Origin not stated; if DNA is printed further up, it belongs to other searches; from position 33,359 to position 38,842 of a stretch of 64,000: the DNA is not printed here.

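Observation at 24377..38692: Ssp-type phosphorothioation module lacking a cysteine desulfurase, coupled to a DptFGH/SspFGH-like three-gene module of different base composition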

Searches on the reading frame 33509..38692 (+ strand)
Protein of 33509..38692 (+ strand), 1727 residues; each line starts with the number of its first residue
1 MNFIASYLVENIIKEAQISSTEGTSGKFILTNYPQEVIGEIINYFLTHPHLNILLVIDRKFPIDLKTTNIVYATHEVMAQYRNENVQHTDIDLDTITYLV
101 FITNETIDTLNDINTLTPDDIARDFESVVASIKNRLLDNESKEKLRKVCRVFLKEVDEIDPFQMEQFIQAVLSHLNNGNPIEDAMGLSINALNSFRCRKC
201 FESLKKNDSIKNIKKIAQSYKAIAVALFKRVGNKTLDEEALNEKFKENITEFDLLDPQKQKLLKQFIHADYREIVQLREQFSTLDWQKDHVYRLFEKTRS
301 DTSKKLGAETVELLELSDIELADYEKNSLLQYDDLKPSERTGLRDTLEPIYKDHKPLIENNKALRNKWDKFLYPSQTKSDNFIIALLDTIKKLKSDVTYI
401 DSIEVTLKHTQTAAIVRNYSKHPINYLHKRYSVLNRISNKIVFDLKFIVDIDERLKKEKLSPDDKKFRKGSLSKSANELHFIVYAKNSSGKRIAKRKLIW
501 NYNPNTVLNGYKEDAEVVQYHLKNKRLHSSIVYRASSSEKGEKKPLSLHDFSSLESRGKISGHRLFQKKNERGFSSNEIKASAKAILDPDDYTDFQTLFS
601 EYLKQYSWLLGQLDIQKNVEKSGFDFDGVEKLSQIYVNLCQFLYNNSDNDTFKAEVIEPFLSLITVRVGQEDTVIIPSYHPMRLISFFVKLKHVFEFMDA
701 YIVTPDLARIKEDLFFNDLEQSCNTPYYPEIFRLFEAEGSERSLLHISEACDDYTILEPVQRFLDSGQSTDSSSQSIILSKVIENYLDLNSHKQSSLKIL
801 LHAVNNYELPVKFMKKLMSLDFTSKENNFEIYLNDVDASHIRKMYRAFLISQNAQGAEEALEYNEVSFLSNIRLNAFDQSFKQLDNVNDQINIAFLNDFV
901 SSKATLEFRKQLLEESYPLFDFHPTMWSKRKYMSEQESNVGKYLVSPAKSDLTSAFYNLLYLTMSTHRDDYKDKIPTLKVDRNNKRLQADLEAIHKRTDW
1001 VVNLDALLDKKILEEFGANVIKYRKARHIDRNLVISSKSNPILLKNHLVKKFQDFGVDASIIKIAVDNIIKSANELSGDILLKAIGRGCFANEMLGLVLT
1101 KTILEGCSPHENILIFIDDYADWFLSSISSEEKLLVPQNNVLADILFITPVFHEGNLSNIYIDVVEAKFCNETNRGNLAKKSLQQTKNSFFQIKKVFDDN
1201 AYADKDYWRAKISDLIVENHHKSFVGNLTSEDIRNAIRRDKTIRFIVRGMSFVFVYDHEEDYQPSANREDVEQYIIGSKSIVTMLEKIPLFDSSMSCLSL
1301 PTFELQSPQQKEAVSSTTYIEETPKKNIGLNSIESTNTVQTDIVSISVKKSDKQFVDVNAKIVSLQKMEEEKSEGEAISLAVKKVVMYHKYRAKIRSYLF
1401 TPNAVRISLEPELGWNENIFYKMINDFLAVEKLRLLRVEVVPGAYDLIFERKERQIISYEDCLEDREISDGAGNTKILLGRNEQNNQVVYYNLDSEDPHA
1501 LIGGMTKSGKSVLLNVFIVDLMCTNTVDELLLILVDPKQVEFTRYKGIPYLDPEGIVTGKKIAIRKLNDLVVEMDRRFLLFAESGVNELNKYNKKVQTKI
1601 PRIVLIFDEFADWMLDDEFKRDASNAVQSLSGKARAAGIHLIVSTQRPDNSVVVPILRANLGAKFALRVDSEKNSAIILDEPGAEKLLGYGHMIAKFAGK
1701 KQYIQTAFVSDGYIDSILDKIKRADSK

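Call 3: search_protein_families(library=padloc, proteins=[window:33509-38692:+], max_evalue=0.001)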
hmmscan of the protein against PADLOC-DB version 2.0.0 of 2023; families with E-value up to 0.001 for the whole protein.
window:33509-38692:+ (1727 aa): 5 families
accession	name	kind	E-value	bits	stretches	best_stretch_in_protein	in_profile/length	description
PDLC02806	SspH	-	7.9e-265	880.2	2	11-1273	13-1262/1766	SspH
PDLC02803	SspH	-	1.9e-133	444.5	1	18-1273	22-1234/1255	SspH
PDLC02805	SspH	-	5.2e-72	240.9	1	176-1285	180-1287/1400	SspH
PDLC02804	SspH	-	1.9e-49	166.1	2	1476-1718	1314-1558/1561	SspH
PDLC04140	mad8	-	2.4e-18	64.7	1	1477-1705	4-296/314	mads_8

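Call 4: search_protein_families(library=pfam, proteins=[window:33509-38692:+], max_evalue=0.01)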
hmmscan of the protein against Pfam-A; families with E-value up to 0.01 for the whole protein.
window:33509-38692:+ (1727 aa): 1 family
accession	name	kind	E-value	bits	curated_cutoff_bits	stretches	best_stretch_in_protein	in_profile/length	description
PF01580.24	FtsK_SpoIIIE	-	1.2e-31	110.3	24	1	1463-1648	6-219/221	FtsK/SpoIIIE family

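Call 5: search_protein_families(library=ncbifam, proteins=[window:33509-38692:+], max_evalue=0.01)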
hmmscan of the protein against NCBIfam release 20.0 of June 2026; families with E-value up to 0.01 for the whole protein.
window:33509-38692:+ (1727 aa): 6 families
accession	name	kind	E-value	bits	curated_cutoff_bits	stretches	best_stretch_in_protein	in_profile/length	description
NF007615.0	PRK10263.1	equivalog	1.3e-39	135.7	1566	2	1596-1718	1135-1257/1355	DNA translocase FtsK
TIGR03928.1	T7_EssCb_Firm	equivalog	8.7e-22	76.6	778.4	1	1485-1690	455-664/1296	type VII secretion protein EssC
TIGR03924.1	T7SS_EccC_a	equivalog_domain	3.9e-18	65.6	509.15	1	1498-1711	451-671/673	type VII secretion protein EccCa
TIGR03925.1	T7SS_EccC_b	equivalog_domain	1.9e-15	56.2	346.55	2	1470-1539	335-403/564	type VII secretion protein EccCb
NF041214.1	plasmid_TraB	equivalog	2e-08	33.2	800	1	1492-1681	239-421/639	plasmid transfer protein TraB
TIGR03743.1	SXT_TraD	subfamily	5.3e-05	21.9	366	1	1483-1539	161-213/636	conjugative transfer system coupling protein TraD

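Call 18: find_related_loci(query=window:33509-38692:+, collection=genome_contigs, flank=10000)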
Query window:33509-38692:+ (1727 aa) in genome_contigs; peptide patterns used: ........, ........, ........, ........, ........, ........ (x = any residue, [..] = any of these).
35 stretches matched a pattern; 17 encode a relative of the query (tblastn E <= 1e-3); 15 distinct loci.
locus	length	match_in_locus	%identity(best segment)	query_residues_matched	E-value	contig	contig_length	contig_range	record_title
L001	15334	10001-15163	74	1-1718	0e+0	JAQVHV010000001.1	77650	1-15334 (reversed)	MAG: Sulfurovum sp. isolate STE_24 NODE_492_length_77650_cov_15.378133_Sandtown_E, whole genome shotgun sequence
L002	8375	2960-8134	73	1-1722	0e+0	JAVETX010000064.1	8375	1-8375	MAG: Sulfurimonas sp. isolate BF2_25 NODE_5167_length_8375_cov_8.183301_Biofilm2, whole genome shotgun sequence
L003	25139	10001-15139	67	1-1721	0e+0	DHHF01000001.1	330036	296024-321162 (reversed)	MAG TPA_asm: Sulfurovum sp. UBA4779 UBA4779_contig_462, whole genome shotgun sequence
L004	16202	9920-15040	67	1-1721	0e+0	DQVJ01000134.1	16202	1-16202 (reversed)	MAG TPA_asm: Sulfurovum sp. isolate SZUA-1512 k95_338770, whole genome shotgun sequence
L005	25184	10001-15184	71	1-1722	0e+0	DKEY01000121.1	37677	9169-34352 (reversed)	MAG TPA_asm: Sulfurospirillum sp. UBA6810 UBA6810_contig_14155, whole genome shotgun sequence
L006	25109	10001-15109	66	1-1721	0e+0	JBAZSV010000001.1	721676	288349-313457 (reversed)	MAG: Sulfurimonas sp. isolate SO_2017_GW1_183 NODE_56_length_721676_cov_19.356091_OW334_2017, whole genome shotgun seque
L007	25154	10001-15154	64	1-1718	0e+0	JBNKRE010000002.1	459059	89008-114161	MAG: Halarcobacter sp. isolate B2.bin.2.strict NODE_2_length_459059_cov_20.350055, whole genome shotgun sequence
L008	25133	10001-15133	72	1-1718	0e+0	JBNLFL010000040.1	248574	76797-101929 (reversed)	MAG: Sulfurimonadaceae bacterium isolate C1.bin.43.orig k141_455928, whole genome shotgun sequence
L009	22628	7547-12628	64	1-1718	0e+0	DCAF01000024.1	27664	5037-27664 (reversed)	MAG TPA_asm: Sulfurovum sp. UBA1140 UBA1140_contig_22625, whole genome shotgun sequence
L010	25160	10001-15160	63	1-1721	0e+0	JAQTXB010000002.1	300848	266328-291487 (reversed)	MAG: Aliarcobacter sp. isolate STC_124 NODE_52_length_300848_cov_599.240858_Sandtown_C, whole genome shotgun sequence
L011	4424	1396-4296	61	1-958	0e+0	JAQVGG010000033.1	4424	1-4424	MAG: Candidatus Gracilibacteria bacterium isolate STE_177 NODE_62522_length_4424_cov_10.739353_Sandtown_E, whole genome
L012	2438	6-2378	69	906-1721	0e+0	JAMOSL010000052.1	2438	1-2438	MAG: Campylobacteraceae bacterium isolate 4561-384_metabat2_scaf2bin.024 4562-384_scaffold_17187_c1, whole genome shotgu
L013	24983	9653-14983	31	3-1723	0e+0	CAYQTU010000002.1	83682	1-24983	MAG TPA_asm: uncultured bacterium isolate binchicken_co117_27 genome assembly, contig: NODE_502_length_83682_cov_7.02636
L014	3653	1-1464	64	1240-1721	0e+0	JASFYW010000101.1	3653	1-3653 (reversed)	MAG: Woeseiaceae bacterium isolate MAY_MAG_00009 ALL_000000031965, whole genome shotgun sequence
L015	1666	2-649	75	1506-1721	2e-104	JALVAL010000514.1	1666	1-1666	MAG: Gammaproteobacteria bacterium isolate 132-544_metabat2_scaf2bin.080 132-544_scaffold_58673_c1, whole genome shotgun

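Call 35: search_protein_families(library=pfam, proteins=[L005:4455-5738:+, L005:5725-6669:+], max_evalue=0.001)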
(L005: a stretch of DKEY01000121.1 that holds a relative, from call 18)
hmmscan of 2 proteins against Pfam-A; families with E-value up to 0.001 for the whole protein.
L005:4455-5738:+ (427 aa): 1 family
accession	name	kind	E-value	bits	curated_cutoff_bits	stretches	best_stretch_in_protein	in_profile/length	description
PF03235.19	GmrSD_N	-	3.6e-20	73.4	33.2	1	20-161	4-198/199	GmrSD restriction endonuclease, N-terminal domain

L005:5725-6669:+ (314 aa): 3 families
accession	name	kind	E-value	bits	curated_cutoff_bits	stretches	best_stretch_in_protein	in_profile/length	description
PF00069.31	Pkinase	-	6.5e-30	104.9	31.7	1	70-308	5-250/263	Protein kinase domain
PF07714.23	PK_Tyr_Ser-Thr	-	2e-11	44.1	23.1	1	71-271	6-199/258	Protein tyrosine and serine/threonine kinase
PF14531.12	Kinase-like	-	2.2e-05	24.3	25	1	160-309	129-289/289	Kinase-like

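Call 40: list_cluster_members(proteins=[P0001, P0003, window:33509-38692:+])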
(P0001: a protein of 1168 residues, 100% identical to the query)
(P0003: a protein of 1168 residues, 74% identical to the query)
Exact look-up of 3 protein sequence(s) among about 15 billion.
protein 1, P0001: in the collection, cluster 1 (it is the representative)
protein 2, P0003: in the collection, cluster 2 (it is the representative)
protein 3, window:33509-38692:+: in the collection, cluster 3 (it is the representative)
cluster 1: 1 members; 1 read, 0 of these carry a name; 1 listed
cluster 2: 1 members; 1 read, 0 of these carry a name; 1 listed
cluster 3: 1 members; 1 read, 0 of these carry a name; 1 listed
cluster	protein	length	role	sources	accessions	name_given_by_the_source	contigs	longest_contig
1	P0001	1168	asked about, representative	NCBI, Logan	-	-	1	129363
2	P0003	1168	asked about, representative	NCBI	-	-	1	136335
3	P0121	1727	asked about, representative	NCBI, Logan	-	-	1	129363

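Call 59: search_protein_families(library=padloc, proteins=[L005:4455-5738:+, L005:5725-6669:+], max_evalue=0.0001)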
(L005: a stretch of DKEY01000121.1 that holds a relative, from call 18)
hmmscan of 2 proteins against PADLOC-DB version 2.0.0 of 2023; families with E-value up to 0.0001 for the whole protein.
L005:4455-5738:+ (427 aa): 3 families
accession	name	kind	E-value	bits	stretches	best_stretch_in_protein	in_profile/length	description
PDLC03877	NsnA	-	2.1e-48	163.5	1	10-363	46-378/385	-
PDLC04027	PD-T4-2_A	-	3.3e-16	57.3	1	20-273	43-296/363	-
PDLC03418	REase_II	-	4.3e-15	53.7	1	27-164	30-161/372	Type II restriction enzyme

L005:5725-6669:+ (314 aa): 32 families (the best 25 are shown)
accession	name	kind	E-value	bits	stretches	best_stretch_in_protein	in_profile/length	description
PDLC04042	PD-T4-6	-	6.6e-28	96.2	1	69-279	14-215/292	-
PDLC04053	PD-T4-6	-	1.1e-25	88.8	1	71-277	16-212/311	-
PDLC04047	PD-T4-6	-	3.8e-24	83.4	1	71-277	17-213/327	-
PDLC04138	mad6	-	1.5e-23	81.6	1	71-276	58-256/659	mads_6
PDLC03920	MkoA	-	1.7e-22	77.7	1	75-311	18-265/1112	-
PDLC04054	PD-T4-6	-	2.7e-22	77.7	1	71-279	17-216/347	-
PDLC04060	PD-T4-6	-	1.2e-21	75.2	1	72-275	16-208/486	-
PDLC04061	PD-T4-6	-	1.5e-18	65.6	1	69-275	21-222/510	-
PDLC04043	PD-T4-6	-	7.5e-18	62.8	1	70-275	21-216/452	-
PDLC04052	PD-T4-6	-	8.8e-17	59.5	1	109-275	52-215/496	-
PDLC04056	PD-T4-6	-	1e-16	59.1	1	60-278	3-212/415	-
PDLC04039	PD-T4-6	-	2.3e-16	57.9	1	70-275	20-214/458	-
PDLC04041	PD-T4-6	-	2.4e-16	58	1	71-280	35-238/443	-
PDLC04040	PD-T4-6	-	3.2e-16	57.2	1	94-275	23-204/547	-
PDLC04048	PD-T4-6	-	7e-16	56.5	1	72-275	18-211/354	-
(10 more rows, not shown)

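Call 67: find_related_loci(query=window:33509-38692:+, collection=metagenome_contigs, flank=10000)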
Query window:33509-38692:+ (1727 aa) in metagenome_contigs; peptide patterns used: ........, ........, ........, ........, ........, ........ (x = any residue, [..] = any of these).
62 stretches matched a pattern; 29 encode a relative of the query (tblastn E <= 1e-3); 29 distinct loci.
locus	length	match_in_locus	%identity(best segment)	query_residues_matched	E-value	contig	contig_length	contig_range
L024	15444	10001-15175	73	1-1722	0e+0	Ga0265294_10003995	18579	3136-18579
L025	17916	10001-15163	73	1-1718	0e+0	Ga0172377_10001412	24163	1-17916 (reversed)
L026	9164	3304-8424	65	1-1719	0e+0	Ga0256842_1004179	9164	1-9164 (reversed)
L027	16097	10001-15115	64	1-1721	0e+0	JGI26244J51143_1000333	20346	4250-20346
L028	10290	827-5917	64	1-1721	0e+0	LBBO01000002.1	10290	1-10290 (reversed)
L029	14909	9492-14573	65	1-1721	0e+0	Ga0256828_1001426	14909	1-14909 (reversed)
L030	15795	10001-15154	63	1-1721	0e+0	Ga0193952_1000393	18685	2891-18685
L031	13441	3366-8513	63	1-1720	0e+0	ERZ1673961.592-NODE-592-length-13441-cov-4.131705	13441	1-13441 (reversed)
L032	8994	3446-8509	63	1-1718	0e+0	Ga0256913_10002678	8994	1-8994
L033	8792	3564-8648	64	1-1719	0e+0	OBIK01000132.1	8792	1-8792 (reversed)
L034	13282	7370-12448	63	1-1722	0e+0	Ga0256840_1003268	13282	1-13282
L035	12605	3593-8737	62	1-1721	0e+0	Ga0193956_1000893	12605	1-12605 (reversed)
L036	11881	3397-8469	63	1-1721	0e+0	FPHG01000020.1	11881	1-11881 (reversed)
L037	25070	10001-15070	63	1-1720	0e+0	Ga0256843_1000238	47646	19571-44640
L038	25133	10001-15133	67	1-1721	0e+0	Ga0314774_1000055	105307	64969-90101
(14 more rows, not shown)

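Call 70: search_solved_structures(query=window:33509-38692:+, max_evalue=0.01)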
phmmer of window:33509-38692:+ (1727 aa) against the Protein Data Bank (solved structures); distinct sequences matched with E-value up to 0.01: 11.
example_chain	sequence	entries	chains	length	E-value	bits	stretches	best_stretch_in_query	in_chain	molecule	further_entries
2iuu_A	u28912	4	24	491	5.5e-41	143.2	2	1402-1597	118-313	DNA TRANSLOCASE FTSK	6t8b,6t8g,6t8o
2iut_A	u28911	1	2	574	1e-40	142.3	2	1402-1597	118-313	DNA TRANSLOCASE FTSK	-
2ius_A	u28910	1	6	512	3.1e-37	130.7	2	1433-1597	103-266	DNA TRANSLOCASE FTSK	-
9qks_G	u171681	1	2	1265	7.5e-16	59.8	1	1477-1696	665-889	ESX secretion system protein YukB,Green fluorescent protein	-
6o1z_A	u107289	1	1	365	4.5e-14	54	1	1495-1705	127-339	DNA translocase coupling protein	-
6o1x_A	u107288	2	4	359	4.8e-14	53.9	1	1495-1700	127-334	DNA translocase coupling protein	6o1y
6o1w_A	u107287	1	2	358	5e-14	53.8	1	1495-1699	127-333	DNA translocase coupling protein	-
4nh0_A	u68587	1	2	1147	1e-11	46.1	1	1497-1702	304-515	Cell divisionFtsK/SpoIIIE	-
7np7_C1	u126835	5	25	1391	8.9e-11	43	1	1469-1669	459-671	ESX-5 secretion system protein EccC5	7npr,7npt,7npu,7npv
7b9f_C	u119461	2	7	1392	1.1e-07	32.7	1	1476-1670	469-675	EccC5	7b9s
4n1a_A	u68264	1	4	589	0.00069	20.2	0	1472-1539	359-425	Cell divisionFtsK/SpoIIIE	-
